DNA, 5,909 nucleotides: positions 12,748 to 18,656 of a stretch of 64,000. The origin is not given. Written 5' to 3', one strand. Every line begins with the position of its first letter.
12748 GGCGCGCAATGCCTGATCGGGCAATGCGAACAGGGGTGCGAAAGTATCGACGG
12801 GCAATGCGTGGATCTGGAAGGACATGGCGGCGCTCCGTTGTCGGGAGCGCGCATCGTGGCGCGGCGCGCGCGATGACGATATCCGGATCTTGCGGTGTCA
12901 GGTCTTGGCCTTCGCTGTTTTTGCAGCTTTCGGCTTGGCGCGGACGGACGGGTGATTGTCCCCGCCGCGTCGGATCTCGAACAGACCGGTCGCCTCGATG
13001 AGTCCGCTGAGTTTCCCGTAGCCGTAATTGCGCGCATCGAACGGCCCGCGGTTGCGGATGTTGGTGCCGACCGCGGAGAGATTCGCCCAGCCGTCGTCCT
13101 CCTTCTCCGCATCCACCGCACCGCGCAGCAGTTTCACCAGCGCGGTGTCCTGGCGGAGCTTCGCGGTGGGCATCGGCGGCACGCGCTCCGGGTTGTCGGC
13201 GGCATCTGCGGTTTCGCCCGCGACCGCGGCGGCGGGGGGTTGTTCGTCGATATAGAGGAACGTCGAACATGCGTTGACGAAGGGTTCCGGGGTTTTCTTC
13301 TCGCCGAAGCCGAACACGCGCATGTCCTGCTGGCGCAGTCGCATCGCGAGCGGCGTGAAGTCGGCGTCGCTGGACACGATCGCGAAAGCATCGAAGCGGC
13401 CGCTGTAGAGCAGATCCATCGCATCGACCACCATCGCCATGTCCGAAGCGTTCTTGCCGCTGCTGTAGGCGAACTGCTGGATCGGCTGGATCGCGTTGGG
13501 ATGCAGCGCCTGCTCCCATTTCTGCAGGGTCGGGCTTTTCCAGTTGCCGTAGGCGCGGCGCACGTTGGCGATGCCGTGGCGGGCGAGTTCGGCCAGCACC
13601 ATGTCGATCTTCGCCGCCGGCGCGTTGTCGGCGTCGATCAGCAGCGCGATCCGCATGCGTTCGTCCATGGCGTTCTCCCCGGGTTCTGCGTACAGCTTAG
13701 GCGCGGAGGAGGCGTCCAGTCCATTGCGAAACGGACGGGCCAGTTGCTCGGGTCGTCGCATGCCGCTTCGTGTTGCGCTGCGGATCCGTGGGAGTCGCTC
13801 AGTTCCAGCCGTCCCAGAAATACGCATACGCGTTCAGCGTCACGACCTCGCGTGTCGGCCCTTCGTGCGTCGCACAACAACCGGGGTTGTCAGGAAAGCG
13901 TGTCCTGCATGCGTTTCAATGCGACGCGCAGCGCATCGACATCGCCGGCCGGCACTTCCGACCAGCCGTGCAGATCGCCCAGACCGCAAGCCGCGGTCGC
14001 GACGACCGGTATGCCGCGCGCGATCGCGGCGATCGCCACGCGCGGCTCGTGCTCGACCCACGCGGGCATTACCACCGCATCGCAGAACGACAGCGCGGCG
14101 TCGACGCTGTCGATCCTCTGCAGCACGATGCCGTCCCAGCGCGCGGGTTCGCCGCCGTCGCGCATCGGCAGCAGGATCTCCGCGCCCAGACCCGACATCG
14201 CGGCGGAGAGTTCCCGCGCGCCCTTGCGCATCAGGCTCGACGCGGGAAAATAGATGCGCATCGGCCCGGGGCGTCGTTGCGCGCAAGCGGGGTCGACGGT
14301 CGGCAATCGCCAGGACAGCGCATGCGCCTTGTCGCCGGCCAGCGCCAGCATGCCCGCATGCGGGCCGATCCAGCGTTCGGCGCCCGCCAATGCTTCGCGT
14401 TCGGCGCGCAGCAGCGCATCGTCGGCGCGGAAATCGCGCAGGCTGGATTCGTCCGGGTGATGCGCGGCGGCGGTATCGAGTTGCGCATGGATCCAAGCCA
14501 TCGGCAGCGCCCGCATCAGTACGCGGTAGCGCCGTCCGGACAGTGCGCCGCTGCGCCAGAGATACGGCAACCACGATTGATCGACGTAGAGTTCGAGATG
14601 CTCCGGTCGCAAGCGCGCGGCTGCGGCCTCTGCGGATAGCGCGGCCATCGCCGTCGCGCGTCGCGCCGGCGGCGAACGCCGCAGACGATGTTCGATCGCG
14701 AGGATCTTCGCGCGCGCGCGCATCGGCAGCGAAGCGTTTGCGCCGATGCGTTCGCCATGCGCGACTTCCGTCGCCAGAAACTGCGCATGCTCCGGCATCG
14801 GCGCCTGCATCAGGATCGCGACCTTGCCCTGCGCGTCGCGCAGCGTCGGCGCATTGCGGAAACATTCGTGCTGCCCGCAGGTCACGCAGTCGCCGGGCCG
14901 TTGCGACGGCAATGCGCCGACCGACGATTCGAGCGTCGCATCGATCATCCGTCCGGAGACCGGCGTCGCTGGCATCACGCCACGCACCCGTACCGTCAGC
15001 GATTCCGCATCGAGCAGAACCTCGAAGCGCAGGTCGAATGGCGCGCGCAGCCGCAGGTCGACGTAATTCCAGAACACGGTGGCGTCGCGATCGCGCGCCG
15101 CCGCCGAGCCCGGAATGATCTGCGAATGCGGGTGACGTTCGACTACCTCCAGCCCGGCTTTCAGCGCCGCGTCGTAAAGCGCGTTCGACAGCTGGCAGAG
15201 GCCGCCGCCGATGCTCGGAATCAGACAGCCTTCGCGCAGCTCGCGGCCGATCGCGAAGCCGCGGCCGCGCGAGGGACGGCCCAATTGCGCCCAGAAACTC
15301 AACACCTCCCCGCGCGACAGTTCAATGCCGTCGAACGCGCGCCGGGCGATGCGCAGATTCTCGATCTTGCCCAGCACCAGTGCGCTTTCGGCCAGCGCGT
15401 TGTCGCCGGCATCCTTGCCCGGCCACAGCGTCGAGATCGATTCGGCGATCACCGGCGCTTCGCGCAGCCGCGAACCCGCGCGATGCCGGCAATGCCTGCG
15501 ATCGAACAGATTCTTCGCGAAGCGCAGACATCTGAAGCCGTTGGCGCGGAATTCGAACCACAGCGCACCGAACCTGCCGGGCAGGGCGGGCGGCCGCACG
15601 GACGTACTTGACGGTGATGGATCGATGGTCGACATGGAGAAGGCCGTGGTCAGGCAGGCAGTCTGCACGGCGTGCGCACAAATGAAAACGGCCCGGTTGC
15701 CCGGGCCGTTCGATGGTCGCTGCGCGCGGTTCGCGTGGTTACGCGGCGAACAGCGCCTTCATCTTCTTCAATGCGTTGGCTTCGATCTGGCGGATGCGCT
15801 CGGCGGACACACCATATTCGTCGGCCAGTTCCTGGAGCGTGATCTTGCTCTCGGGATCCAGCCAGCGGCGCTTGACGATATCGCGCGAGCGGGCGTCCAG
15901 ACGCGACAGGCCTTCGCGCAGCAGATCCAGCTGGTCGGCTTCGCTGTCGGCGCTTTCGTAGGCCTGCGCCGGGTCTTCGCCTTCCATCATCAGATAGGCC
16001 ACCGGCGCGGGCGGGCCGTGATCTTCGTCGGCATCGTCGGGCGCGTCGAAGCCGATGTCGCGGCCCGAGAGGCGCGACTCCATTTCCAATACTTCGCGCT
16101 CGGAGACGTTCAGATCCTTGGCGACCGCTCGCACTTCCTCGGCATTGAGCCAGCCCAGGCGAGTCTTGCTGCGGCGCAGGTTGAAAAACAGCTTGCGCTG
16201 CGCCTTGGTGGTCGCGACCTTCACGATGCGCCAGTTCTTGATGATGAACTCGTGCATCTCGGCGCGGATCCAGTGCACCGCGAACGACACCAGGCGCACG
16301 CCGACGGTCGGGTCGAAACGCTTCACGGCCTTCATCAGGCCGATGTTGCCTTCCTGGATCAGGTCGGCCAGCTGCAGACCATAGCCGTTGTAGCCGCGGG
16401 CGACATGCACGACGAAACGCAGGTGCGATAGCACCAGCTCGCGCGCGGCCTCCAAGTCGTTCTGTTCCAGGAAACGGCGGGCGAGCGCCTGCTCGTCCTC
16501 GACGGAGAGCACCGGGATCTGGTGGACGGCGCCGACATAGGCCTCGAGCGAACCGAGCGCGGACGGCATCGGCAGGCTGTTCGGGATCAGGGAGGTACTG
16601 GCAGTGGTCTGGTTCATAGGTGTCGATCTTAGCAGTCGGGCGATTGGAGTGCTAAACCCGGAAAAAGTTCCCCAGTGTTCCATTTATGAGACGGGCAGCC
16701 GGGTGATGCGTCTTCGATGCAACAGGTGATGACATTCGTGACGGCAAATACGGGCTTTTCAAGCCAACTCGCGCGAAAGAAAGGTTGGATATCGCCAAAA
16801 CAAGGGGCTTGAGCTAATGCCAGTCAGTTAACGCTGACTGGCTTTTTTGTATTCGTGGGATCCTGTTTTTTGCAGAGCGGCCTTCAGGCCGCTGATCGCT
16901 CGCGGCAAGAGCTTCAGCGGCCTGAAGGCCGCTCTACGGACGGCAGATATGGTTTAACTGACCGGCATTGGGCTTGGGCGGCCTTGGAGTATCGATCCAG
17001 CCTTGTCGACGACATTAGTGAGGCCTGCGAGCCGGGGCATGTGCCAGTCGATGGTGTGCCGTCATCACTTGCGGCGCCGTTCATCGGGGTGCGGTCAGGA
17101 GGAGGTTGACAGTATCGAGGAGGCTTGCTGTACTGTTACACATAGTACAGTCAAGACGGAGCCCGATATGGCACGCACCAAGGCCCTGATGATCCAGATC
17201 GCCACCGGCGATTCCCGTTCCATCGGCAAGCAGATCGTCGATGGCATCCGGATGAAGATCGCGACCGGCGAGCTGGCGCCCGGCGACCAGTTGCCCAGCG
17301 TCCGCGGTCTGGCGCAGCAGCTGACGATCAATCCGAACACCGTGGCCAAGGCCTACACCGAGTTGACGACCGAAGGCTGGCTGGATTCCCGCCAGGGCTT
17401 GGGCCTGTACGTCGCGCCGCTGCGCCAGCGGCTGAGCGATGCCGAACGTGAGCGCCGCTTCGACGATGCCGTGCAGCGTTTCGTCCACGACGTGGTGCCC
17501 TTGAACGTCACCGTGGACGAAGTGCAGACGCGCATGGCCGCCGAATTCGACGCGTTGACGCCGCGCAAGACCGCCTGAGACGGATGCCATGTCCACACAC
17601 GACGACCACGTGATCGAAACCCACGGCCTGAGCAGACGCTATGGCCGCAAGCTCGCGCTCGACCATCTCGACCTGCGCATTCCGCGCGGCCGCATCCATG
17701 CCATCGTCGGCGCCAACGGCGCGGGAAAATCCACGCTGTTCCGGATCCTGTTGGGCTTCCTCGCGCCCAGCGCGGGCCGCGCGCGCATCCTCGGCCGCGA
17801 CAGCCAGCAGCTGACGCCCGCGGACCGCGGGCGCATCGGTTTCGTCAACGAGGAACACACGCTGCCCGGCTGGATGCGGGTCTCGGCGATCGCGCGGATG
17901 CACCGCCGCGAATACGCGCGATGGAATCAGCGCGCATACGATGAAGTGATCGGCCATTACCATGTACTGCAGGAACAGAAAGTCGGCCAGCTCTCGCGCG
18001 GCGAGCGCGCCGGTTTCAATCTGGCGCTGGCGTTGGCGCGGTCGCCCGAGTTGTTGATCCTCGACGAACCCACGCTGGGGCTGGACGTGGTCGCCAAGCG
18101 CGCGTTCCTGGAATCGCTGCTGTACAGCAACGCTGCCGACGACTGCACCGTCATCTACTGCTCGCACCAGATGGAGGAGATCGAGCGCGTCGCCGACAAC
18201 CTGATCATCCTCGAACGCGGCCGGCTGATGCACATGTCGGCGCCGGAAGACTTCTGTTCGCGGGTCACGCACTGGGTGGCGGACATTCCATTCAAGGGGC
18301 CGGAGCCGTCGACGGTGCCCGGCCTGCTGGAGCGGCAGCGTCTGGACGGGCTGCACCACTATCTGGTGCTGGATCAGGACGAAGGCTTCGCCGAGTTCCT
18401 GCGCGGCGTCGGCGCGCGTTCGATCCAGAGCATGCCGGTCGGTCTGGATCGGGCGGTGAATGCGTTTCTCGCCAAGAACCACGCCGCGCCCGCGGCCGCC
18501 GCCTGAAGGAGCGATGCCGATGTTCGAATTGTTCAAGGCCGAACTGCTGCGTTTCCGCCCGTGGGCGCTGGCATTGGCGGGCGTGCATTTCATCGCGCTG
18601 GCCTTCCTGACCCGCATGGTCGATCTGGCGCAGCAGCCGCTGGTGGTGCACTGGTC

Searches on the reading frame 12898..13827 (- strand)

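Call 58: search_protein_families(library=pfam, proteins=[window:12898-13827:-], max_evalue=0.00001)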
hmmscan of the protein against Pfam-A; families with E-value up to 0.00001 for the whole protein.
window:12898-13827:- (309 aa): 2 families
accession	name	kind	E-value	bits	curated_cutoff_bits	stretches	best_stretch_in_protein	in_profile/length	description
PF01936.24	NYN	-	5.5e-39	134.4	24.2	1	59-194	1-145/145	NYN domain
PF12872.13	OST-HTH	-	5.7e-15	55.4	23.8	1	227-294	6-70/71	OST-HTH/LOTUS domain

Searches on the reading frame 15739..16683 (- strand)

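Call 58: search_protein_families(library=pfam, proteins=[window:15739-16683:-], max_evalue=0.00001)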
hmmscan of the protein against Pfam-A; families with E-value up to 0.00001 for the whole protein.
window:15739-16683:- (314 aa): 2 families
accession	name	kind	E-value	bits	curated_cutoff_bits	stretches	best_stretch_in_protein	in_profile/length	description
PF04542.20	Sigma70_r2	-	1.1e-18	67.2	24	1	83-152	1-70/71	Sigma-70 region 2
PF04545.22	Sigma70_r4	-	3.8e-14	52.4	24.1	1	259-309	2-49/50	Sigma-70, region 4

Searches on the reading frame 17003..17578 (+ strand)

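Call 59: search_protein_families(library=pfam, proteins=[window:17003-17578:+], max_evalue=0.00001)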
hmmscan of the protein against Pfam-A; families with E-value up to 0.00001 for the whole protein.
window:17003-17578:+ (191 aa): 1 family
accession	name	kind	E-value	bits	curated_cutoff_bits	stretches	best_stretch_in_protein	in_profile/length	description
PF00392.27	GntR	-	1.4e-17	63.5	27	1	76-137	3-64/64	Bacterial regulatory proteins, gntR family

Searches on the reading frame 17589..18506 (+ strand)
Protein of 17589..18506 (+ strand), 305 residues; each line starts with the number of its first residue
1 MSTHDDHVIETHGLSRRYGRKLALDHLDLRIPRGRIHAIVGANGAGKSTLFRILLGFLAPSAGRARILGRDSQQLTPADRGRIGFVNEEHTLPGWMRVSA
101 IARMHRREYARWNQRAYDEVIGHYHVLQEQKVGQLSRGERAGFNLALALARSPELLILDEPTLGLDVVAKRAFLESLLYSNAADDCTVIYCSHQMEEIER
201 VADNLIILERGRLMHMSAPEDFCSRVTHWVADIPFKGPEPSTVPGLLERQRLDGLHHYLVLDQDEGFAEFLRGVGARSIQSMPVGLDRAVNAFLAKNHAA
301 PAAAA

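Call 7: search_protein_families(library=pfam, proteins=[window:17589-18506:+], max_evalue=0.01)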
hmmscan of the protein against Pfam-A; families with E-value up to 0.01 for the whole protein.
window:17589-18506:+ (305 aa): 6 families
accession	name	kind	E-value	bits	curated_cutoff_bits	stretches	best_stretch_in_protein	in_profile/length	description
PF00005.33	ABC_tran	-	1e-25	91.4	25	1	24-162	1-136/137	ABC transporter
PF13304.12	AAA_21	-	6.8e-15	56.3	27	2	123-198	226-303/304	AAA domain, putative AbiEii toxin, Type IV TA system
PF02463.25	SMC_N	-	1.5e-05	24.9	40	1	35-205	25-208/220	RecF/RecN/SMC N terminal domain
PF13514.12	AAA_27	-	0.0021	18.1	22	1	17-55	10-47/206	AAA domain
PF13555.12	AAA_29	-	0.0023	18.1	27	1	30-51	18-39/61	P-loop containing region of AAA domain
PF13476.12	AAA_23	-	0.0033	18.5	27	1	35-59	20-44/201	AAA domain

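Call 8: search_protein_families(library=ncbifam, proteins=[window:17589-18506:+], max_evalue=0.01)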
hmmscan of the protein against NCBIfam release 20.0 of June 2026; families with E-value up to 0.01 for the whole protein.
window:17589-18506:+ (305 aa): 191 families (the best 25 are shown)
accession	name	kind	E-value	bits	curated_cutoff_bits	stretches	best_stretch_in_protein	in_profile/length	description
TIGR01188.1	drrA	subfamily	2.8e-41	141.8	312.45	1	17-230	2-219/302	daunorubicin resistance ABC transporter, ATP-binding protein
NF033858.1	ABC2_perm_RbbA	equivalog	1.4e-37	129.1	1050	1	4-224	262-486/909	ribosome-associated ATPase/putative transporter RbbA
NF047565.1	PSM_export_PmtA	equivalog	2.8e-36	125.3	350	1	20-217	13-210/282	phenol-soluble modulin export ABC transporter ATP-binding protein PmtA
TIGR03864.1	PQQ_ABC_ATP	hypoth_equivalog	2.1e-35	122.3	302.25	1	9-225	2-222/236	ABC transporter, ATP-binding subunit, PQQ-dependent alcohol dehydrogenase system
NF010059.0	PRK13536.1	equivalog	1.2e-32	113.1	549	1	6-222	41-261/342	nodulation factor ABC transporter ATP-binding protein NodI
TIGR04521.1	ECF_ATPase_2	equivalog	5.1e-32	111.1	330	2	121-251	131-260/279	energy-coupling factor transporter ATPase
TIGR03522.1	GldA_ABC_ATP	equivalog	7.2e-32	111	402.6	1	9-215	3-212/301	gliding motility-associated ABC transporter ATP-binding subunit GldA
NF010060.0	PRK13537.1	equivalog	2.5e-31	108.7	521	1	8-224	15-235/314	nodulation factor ABC transporter ATP-binding protein NodI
TIGR01288.1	nodI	equivalog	5.6e-31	107.7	424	1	8-220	4-220/303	nodulation factor ABC transporter ATP-binding protein NodI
TIGR03873.1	F420-0_ABC_ATP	hypoth_equivalog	1.9e-30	106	372.4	1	12-221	5-223/256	putative F420-0 ABC transporter ATP-binding protein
TIGR00968.1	3a0106s01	subfamily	2.6e-30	105.7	342.75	1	11-224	3-220/237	sulfate ABC transporter ATP-binding protein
NF010068.0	PRK13548.1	equivalog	2.7e-30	105.3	261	1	6-222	3-230/261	heme ABC transporter ATP-binding protein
NF011967.0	PRK15439.1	equivalog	9.8e-30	103.4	586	2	117-220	386-488/510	autoinducer 2 ABC transporter ATP-binding protein LsrA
TIGR03740.1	galliderm_ABC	subfamily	3.6e-29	102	309.75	1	10-215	2-204/223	lantibiotic protection ABC transporter ATP-binding subunit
NF008775.0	PRK11819.1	equivalog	1.3e-28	99.9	599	1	6-209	322-516/556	energy-dependent translational throttle protein EttA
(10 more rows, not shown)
